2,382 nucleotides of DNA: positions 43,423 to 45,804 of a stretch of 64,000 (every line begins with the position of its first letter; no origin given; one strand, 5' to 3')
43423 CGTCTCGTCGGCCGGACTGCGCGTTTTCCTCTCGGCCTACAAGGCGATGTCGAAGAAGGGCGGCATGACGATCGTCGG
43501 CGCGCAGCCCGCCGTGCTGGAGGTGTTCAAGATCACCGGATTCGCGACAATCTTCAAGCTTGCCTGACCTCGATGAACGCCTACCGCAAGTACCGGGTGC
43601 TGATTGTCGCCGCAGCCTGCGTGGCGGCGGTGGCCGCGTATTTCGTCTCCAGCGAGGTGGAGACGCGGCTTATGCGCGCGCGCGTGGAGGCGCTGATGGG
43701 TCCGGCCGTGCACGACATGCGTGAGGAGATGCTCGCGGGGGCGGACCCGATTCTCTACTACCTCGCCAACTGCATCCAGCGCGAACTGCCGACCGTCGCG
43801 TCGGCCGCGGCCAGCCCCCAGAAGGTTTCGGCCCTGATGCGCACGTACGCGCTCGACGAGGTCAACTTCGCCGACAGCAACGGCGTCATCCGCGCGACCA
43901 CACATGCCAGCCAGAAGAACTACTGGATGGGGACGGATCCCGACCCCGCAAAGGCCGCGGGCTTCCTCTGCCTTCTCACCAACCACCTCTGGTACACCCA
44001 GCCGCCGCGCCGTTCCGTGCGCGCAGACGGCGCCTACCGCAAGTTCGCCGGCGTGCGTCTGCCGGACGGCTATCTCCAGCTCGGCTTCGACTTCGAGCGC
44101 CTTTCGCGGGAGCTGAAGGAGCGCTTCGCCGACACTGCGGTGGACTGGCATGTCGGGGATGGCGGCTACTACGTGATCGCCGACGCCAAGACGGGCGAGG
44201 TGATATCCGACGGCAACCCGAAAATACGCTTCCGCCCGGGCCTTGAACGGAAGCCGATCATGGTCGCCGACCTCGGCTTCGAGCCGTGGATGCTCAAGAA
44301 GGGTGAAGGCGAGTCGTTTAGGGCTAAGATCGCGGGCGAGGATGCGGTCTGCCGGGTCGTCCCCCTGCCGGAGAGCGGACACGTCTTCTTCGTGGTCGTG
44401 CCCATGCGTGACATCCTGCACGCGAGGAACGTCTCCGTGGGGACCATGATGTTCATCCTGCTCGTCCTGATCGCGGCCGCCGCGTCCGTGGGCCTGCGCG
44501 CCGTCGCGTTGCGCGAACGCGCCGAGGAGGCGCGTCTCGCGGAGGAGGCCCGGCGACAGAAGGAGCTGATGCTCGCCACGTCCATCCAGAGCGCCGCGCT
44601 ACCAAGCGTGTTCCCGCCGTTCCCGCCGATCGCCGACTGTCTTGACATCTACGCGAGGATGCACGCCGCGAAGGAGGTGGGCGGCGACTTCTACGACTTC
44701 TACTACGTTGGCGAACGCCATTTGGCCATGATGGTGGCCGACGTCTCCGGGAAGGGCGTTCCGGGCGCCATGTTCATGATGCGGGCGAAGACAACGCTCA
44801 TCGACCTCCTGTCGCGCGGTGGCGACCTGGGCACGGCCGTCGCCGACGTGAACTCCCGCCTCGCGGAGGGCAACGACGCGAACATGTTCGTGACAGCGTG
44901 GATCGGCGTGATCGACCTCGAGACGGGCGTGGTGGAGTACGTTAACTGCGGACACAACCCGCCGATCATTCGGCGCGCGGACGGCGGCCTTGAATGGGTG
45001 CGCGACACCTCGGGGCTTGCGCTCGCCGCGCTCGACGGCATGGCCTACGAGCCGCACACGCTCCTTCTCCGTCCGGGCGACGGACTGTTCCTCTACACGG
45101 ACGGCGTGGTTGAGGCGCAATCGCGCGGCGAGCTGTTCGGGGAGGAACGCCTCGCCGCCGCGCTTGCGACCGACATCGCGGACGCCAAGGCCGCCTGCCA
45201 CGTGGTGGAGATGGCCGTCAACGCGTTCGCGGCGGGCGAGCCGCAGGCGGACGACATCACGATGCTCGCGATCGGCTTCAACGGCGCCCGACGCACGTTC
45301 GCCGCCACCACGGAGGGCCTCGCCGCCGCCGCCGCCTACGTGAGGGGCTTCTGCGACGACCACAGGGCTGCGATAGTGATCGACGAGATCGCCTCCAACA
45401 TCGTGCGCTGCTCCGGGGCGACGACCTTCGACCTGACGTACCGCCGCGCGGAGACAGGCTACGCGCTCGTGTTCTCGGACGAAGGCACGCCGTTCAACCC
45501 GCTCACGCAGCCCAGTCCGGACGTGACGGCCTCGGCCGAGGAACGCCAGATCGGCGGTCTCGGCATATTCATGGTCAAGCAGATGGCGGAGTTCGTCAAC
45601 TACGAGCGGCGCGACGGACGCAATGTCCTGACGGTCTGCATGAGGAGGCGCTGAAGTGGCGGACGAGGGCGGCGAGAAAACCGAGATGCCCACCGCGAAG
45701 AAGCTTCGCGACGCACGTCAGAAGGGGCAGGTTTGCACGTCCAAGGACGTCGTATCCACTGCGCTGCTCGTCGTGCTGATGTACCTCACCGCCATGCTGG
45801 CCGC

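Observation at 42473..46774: Partner-switching module (STAS + Cache-PP2C-kinase fusion) inserted between sctT and sctU in one operon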

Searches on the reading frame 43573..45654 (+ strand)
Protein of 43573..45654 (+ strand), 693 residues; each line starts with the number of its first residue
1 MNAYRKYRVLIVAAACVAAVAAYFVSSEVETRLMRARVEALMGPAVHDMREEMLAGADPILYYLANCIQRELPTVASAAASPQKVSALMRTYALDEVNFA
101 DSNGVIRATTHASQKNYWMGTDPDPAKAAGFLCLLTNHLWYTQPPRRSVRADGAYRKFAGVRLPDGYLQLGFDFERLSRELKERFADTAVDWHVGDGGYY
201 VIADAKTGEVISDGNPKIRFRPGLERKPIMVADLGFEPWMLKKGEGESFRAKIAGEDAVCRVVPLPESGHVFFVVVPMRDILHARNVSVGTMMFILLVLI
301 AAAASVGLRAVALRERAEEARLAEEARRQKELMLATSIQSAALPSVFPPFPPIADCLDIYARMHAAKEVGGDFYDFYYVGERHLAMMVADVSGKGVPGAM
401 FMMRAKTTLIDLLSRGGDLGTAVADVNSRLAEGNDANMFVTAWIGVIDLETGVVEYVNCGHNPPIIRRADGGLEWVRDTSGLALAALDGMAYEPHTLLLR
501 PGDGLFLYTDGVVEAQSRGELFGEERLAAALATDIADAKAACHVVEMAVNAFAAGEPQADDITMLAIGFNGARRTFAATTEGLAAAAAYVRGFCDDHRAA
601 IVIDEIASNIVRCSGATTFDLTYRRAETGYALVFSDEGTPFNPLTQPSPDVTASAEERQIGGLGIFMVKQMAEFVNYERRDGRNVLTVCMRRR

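Call 3: search_protein_families(library=pfam, proteins=[window:43573-45654:+], max_evalue=0.01)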
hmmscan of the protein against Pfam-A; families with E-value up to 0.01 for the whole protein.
window:43573-45654:+ (693 aa): 2 families
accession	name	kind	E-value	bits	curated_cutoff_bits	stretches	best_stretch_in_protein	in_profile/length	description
PF07228.17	SpoIIE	-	2e-47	162.1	25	1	381-569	2-191/192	Stage II sporulation protein E (SpoIIE)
PF13581.12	HATPase_c_2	-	5.4e-13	49.5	27.4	1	598-689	31-126/127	Histidine kinase-like ATPase domain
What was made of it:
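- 43573..45654 (+): Sensor fusion: TM1 (43591-43653), dCache-like extracytoplasmic domain (about 43660-44427), TM2 (44440-44508), PP2C (44713-45279), RsbW-type Ser kinase (45364-45639). Pfam (call 3).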

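Call 4: search_protein_families(library=ncbifam, proteins=[window:43573-45654:+], max_evalue=0.01)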
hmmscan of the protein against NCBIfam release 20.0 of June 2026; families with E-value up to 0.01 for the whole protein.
window:43573-45654:+ (693 aa): 3 families
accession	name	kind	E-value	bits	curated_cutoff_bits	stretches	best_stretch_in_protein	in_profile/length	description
NF045505.1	RR_RssB_Pseudo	equivalog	5.6e-12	45.4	700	1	347-570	167-392/394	two-component system response regulator RssB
TIGR02865.1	spore_II_E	equivalog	1.5e-11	43.2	490.8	1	366-520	563-715/764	stage II sporulation protein E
NF038263.1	prot_phos_SiaA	equivalog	6.8e-10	38.1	700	1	367-569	447-657/658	biofilm regulation protein phosphatase SiaA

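Call 8: find_homologous_proteins(query=window:43573-45654:+, max_evalue=1e-10)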
Query window:43573-45654:+ (693 aa): 5813 proteins with E <= 1e-10 among 8000 candidates; the best 120 are listed.
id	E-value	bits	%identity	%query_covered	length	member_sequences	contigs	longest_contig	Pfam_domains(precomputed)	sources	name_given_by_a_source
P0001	0.0e+0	1540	99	100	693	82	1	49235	PF13581.13,PF07228.18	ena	-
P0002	0.0e+0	1294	83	100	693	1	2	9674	PF13581.13,PF07228.18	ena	-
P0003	0.0e+0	1292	82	100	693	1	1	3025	PF13581.13,PF07228.18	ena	-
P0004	0.0e+0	1291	82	100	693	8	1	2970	PF13581.13,PF07228.18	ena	-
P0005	0.0e+0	1282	82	100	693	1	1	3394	PF13581.13,PF07228.18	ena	-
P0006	0.0e+0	1267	82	100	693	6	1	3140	PF13581.13,PF07228.18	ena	-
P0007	0.0e+0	1183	75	100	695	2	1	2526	PF13581.13,PF07228.18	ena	-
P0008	0.0e+0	1180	76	100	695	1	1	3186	PF13581.13,PF07228.18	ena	-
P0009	0.0e+0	1173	75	100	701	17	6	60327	PF13581.13,PF07228.18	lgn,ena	-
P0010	0.0e+0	1171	75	100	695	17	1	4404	PF13581.13,PF07228.18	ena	-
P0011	0.0e+0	1167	75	100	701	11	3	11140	PF13581.13,PF07228.18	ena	-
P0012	0.0e+0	1167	76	100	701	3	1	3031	PF13581.13,PF07228.18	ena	-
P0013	0.0e+0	1166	74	100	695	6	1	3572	PF13581.13,PF07228.18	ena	-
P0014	0.0e+0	1159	75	100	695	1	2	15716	PF13581.13,PF07228.18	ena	-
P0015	0.0e+0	1158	74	100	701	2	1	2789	PF13581.13,PF07228.18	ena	-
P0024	1.2e-271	921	58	100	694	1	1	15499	PF13581.13,PF07228.18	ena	-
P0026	7.4e-241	819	57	100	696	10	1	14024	PF13581.13,PF07228.18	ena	-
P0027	1.3e-240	818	55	100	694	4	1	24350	PF13581.13,PF07228.18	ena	-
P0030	2.1e-224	765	51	100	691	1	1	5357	PF13581.13,PF07228.18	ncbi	-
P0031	9.0e-208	710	46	98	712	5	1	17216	PF13581.13,PF07228.18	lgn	-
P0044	5.1e-137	476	42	88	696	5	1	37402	PF13581.13,PF07228.18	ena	-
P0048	1.7e-131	458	38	97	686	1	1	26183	PF13581.13,PF07228.18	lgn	-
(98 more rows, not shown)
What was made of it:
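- The dCache/TM-PP2C-HATPase_c_2 architecture is very common: more than 5,800 hits at E<1e-10, including Firmicutes forms with 5TMR_LYT sensors (call 8).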

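Call 10: find_encoding_contigs(protein=P0009, flank=10000, max_places=3)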
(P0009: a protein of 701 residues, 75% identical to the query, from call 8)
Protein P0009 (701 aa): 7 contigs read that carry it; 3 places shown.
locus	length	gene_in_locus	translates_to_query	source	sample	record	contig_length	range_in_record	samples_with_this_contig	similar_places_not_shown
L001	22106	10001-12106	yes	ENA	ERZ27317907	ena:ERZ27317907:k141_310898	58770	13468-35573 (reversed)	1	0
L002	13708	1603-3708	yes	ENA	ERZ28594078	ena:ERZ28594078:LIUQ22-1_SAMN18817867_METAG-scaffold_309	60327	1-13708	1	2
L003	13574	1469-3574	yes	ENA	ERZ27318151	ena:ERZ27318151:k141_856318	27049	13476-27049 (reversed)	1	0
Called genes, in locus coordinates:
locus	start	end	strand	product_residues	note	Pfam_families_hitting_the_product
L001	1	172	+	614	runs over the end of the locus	PF02518:HATPase_c (weak), PF00204:DNA_gyraseB, PF01751:Toprim, PF00986:DNA_gyraseB_C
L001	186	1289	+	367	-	PF04015:DUF362, PF00037:Fer4 (faint), PF12797:Fer4_2 (faint), PF12837:Fer4_6 (weak), PF13187:Fer4_9 (weak), PF13237:Fer4_10 (weak), PF14697:Fer4_21 (weak), PF12838:Fer4_7 (weak)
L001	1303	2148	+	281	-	PF17930:LpxI_N, PF06230:LpxI_C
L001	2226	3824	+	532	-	PF05844:YopD (weak)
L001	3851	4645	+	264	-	-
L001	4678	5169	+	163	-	PF07719:TPR_2 (faint), PF14559:TPR_19 (faint), PF00515:TPR_1 (faint), PF21033:RMD1-3 (faint)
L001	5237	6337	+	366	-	PF04888:SseC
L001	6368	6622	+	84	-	-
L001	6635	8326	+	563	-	-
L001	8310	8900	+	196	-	-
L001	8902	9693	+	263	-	PF01311:Bac_export_1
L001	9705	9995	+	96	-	PF01740:STAS, PF13466:STAS_2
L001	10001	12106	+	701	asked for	PF07228:SpoIIE, PF13581:HATPase_c_2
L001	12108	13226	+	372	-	PF01312:Bac_export_2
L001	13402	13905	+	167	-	-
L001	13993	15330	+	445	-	PF01408:GFO_IDH_MocA, PF22725:GFO_IDH_MocA_C3 (faint), PF02894:GFO_IDH_MocA_C (weak)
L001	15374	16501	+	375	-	PF01569:PAP2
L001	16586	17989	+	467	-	PF01408:GFO_IDH_MocA, PF19051:GFO_IDH_MocA_C2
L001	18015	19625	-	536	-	PF00496:SBP_bac_5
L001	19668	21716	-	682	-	PF05448:AXE1 (weak)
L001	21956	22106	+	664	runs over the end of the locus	-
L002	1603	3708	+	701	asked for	PF07228:SpoIIE, PF13581:HATPase_c_2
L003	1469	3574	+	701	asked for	PF07228:SpoIIE, PF13581:HATPase_c_2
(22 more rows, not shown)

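Call 11: find_encoding_contigs(protein=P0027, flank=10000, max_places=2)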
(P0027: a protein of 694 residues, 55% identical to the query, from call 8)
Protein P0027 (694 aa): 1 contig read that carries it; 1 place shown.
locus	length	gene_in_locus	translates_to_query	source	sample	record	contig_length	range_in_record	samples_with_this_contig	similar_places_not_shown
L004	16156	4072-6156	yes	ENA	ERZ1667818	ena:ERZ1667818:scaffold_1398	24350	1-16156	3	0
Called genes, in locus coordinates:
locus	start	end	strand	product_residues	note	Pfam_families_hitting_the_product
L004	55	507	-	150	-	PF01479:S4, PF00849:PseudoU_synth_2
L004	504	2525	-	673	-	PF02922:CBM_48, PF00128:Alpha-amylase, PF02806:Alpha-amylase_C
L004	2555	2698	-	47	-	-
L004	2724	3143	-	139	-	PF05025:RbsD_FucU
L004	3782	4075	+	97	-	PF01740:STAS, PF13466:STAS_2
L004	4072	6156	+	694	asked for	PF07228:SpoIIE, PF13581:HATPase_c_2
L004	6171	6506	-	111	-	PF00011:HSP20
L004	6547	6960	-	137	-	PF00011:HSP20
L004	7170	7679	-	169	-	PF00177:Ribosomal_S7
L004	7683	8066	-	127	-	PF00164:Ribosom_S12_S23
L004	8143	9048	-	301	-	PF22007:DUF6930 (weak)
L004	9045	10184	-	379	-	PF16257:UxaE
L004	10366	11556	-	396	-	PF00482:T2SSF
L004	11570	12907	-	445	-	PF00375:SDF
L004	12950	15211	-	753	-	PF13428:TPR_14 (faint), PF13374:TPR_10 (faint), PF00515:TPR_1 (faint), PF13176:TPR_7 (faint), PF13424:TPR_12, PF13432:TPR_16, PF07719:TPR_2 (weak)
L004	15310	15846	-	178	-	-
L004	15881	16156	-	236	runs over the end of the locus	-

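Call 12: find_encoding_contigs(protein=P0024, flank=8000, max_places=2)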
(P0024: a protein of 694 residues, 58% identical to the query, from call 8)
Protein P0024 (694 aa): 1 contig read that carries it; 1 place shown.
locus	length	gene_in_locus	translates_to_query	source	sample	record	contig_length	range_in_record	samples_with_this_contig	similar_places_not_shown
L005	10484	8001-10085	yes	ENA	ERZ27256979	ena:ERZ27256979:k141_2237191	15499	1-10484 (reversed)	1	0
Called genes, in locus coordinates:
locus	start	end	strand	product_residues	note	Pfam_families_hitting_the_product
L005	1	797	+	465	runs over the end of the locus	PF00890:FAD_binding_2 (weak), PF01134:GIDA (faint), PF01262:AlaDh_PNT_C (faint), PF07992:Pyr_redox_2, PF12831:FAD_oxidored, PF13738:Pyr_redox_3 (weak), PF00070:Pyr_redox, PF02852:Pyr_redox_dim, +1 more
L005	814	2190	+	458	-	PF01546:Peptidase_M20, PF07687:M20_dimer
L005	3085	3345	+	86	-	-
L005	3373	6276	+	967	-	-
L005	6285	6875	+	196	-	-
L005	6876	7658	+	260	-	PF01311:Bac_export_1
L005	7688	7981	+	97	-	PF01740:STAS, PF13466:STAS_2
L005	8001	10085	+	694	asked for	PF07228:SpoIIE, PF13581:HATPase_c_2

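Call 13: find_encoding_contigs(protein=P0026, flank=8000, max_places=2)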
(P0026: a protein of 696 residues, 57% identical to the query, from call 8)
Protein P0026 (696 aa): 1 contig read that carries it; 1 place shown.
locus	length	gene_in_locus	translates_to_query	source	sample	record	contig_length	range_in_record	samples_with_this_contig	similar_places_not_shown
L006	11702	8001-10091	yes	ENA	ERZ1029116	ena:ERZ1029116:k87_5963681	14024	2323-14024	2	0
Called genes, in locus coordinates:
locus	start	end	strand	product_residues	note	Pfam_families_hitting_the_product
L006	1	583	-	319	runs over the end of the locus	PF13899:Thioredoxin_7, PF13098:Thioredoxin_2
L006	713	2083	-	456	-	PF02397:Bac_transf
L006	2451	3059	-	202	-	PF00156:Pribosyltran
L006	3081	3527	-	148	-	-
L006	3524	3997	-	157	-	PF02472:ExbD (weak)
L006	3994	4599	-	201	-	PF01618:MotA_ExbB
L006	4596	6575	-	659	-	PF07719:TPR_2 (faint), PF13174:TPR_6 (faint), PF13424:TPR_12 (faint), PF13428:TPR_14 (faint), PF13432:TPR_16 (faint), PF14559:TPR_19 (faint), PF13181:TPR_8 (faint)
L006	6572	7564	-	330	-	PF00009:GTP_EFTU (faint), PF00350:Dynamin_N (weak), PF01926:MMR_HSR1, PF02421:FeoB_N (weak), PF03193:RsgA_GTPase (faint), PF07650:KH_2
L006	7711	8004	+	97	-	PF01740:STAS, PF13466:STAS_2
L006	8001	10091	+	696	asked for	PF07228:SpoIIE, PF13581:HATPase_c_2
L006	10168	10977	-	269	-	-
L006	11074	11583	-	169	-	PF00177:Ribosomal_S7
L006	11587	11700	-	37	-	?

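Call 14: find_encoding_contigs(protein=P0031, flank=8000, max_places=2)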
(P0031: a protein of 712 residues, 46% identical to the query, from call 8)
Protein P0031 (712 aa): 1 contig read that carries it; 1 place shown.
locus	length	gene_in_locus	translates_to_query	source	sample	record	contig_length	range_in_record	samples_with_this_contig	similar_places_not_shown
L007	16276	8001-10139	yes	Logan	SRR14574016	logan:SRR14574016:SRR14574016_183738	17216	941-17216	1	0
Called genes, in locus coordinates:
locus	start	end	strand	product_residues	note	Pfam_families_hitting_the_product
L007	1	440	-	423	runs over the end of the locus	PF02683:DsbD_TM, PF00085:Thioredoxin (weak), PF13899:Thioredoxin_7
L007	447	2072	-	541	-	PF04932:Wzy_C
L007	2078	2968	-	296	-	PF01073:3Beta_HSD (faint), PF01370:Epimerase, PF04321:RmlD_sub_bind, PF07993:NAD_binding_4 (faint), PF02719:Polysacc_synt_2, PF16363:GDP_Man_Dehyd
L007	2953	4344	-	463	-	PF05221:AdoHcyase, PF00670:AdoHcyase_NAD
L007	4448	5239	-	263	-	PF02470:MlaD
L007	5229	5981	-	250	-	PF00005:ABC_tran, PF13304:AAA_21 (faint)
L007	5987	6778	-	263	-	PF02405:MlaE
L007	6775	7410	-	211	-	PF03886:ABC_trans_aux (weak)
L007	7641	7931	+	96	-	PF01740:STAS, PF13466:STAS_2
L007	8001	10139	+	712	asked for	PF07228:SpoIIE, PF13581:HATPase_c_2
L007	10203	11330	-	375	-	PF01171:ATP_bind_3, PF11734:TilS_C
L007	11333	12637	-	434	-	PF00275:EPSP_synthase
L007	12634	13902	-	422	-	PF00704:Glyco_hydro_18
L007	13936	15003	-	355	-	-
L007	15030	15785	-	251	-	PF03721:UDPG_MGDP_dh_N (faint), PF00984:UDPG_MGDP_dh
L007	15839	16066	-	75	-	PF01176:eIF-1a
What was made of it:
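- Close relatives of the fusion (46-57% identity) are free-standing among housekeeping genes with no T3SS gene within 8 kb (L004, L006, L007; calls 11, 13, 14).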

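Call 34: search_solved_structures(query=window:43573-45654:+, max_evalue=0.001, show_alignments=3)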
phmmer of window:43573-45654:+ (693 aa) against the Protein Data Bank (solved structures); distinct sequences matched with E-value up to 0.001: 7.
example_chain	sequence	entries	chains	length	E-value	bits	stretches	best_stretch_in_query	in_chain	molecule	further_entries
3ke6_A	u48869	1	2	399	1.8e-15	59.5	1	349-537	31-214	Protein Rv1364c/MT1410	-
3es2_A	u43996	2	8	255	1.3e-12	50.1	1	346-568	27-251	Probable two-component response regulator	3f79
3eq2_A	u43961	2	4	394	2.4e-12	49.2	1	345-567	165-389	Probable two-component response regulator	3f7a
5mqh_A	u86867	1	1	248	9e-09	37.4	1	364-520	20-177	Serine phosphatase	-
3t91_A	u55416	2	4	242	1.5e-08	36.7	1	364-520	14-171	Stage II sporulation protein E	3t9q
5ucg_A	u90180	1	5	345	4.6e-08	35.1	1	364-519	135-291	Stage II sporulation protein E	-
6k4e_A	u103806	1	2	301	3.1e-05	25.7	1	331-569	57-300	Putative serine phosphatase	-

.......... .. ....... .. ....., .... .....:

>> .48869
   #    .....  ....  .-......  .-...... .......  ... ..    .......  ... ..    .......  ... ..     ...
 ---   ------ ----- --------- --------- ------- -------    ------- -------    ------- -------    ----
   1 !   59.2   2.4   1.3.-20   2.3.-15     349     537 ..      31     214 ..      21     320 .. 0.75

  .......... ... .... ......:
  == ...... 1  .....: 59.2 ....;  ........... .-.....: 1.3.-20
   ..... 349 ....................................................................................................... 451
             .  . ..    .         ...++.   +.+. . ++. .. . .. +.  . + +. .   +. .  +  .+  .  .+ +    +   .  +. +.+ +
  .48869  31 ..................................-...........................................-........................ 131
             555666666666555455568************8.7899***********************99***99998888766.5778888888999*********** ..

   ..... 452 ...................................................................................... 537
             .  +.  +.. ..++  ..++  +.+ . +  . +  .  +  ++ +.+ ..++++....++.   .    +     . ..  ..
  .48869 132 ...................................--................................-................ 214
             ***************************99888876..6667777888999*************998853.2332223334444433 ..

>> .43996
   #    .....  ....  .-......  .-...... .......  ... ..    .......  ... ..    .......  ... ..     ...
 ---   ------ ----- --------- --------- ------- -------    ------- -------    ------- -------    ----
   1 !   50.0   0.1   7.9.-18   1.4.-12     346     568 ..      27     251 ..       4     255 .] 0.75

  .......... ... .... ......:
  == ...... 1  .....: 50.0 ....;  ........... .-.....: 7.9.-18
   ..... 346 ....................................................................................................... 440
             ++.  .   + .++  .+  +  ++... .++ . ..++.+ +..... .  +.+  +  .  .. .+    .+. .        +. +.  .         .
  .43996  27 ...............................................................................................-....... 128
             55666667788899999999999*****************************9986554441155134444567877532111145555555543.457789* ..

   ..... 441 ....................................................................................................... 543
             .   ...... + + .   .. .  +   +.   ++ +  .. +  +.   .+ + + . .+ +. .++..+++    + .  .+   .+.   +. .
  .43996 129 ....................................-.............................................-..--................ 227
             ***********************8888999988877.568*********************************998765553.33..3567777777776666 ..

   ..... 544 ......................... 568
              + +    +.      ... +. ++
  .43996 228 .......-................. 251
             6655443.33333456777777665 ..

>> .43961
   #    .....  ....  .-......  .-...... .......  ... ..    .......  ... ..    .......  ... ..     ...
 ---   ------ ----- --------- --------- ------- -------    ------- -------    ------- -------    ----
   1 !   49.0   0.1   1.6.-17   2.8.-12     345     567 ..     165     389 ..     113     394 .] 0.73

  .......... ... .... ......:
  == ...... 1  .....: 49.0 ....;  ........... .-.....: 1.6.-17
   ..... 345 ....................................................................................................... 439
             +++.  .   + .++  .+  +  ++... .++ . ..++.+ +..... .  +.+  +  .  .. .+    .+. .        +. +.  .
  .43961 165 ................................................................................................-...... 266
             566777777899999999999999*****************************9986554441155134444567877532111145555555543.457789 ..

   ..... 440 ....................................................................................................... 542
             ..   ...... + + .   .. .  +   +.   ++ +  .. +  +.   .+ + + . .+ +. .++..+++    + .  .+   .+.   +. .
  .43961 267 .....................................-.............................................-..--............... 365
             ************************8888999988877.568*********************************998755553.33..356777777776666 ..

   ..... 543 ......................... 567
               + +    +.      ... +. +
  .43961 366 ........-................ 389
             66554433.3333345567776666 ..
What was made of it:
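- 43573..45654 (+): Best PDB sequence match is Rv1364c (call 34).
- Closest known: Mycobacterium tuberculosis Rv1364c. Same: It is the best PDB sequence match of the fusion (3ke6, 1.8e-15, call 34).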

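Call 60: find_encoding_contigs(protein=P0044, flank=8000, max_places=1)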
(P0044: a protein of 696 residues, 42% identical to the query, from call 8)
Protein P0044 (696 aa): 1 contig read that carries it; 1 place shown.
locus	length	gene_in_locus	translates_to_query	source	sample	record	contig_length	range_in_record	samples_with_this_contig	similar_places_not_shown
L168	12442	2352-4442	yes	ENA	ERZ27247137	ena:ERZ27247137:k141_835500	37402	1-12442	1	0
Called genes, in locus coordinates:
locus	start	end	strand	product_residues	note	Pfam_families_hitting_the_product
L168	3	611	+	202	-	?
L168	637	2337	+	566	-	PF01554:MatE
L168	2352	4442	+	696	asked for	PF07228:SpoIIE, PF13581:HATPase_c_2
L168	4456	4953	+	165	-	-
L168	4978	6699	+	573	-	PF07973:tRNA_SAD, PF00587:tRNA-synt_2b, PF03129:HGTP_anticodon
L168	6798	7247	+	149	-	PF15731:MqsA_antitoxin (weak), PF01381:HTH_3 (weak)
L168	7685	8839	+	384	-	-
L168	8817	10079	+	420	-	-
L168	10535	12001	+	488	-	-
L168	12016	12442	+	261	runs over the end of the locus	-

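Call 61: find_encoding_contigs(protein=P0048, flank=8000, max_places=1)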
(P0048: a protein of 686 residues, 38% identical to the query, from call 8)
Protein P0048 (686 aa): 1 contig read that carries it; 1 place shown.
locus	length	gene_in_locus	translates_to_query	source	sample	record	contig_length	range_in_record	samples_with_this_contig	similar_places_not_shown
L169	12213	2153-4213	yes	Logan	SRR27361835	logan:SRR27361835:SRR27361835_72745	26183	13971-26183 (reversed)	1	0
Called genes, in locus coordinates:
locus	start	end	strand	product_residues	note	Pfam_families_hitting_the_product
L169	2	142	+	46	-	?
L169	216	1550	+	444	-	PF02878:PGM_PMM_I, PF02879:PGM_PMM_II, PF02880:PGM_PMM_III, PF00408:PGM_PMM_IV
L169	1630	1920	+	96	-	PF01740:STAS, PF13466:STAS_2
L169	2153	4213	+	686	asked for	PF07228:SpoIIE, PF13581:HATPase_c_2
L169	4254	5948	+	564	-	PF01554:MatE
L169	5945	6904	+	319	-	PF13593:SBF_like, PF01758:SBF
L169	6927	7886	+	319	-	PF00149:Metallophos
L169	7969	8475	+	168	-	PF13739:PdaC, PF11738:DUF3298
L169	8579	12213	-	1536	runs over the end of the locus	PF11721:Malectin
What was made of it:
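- Close relatives are free-standing next to rpsG/rpsL, era, mla or tilS (calls 11, 13, 14, 60, 61).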
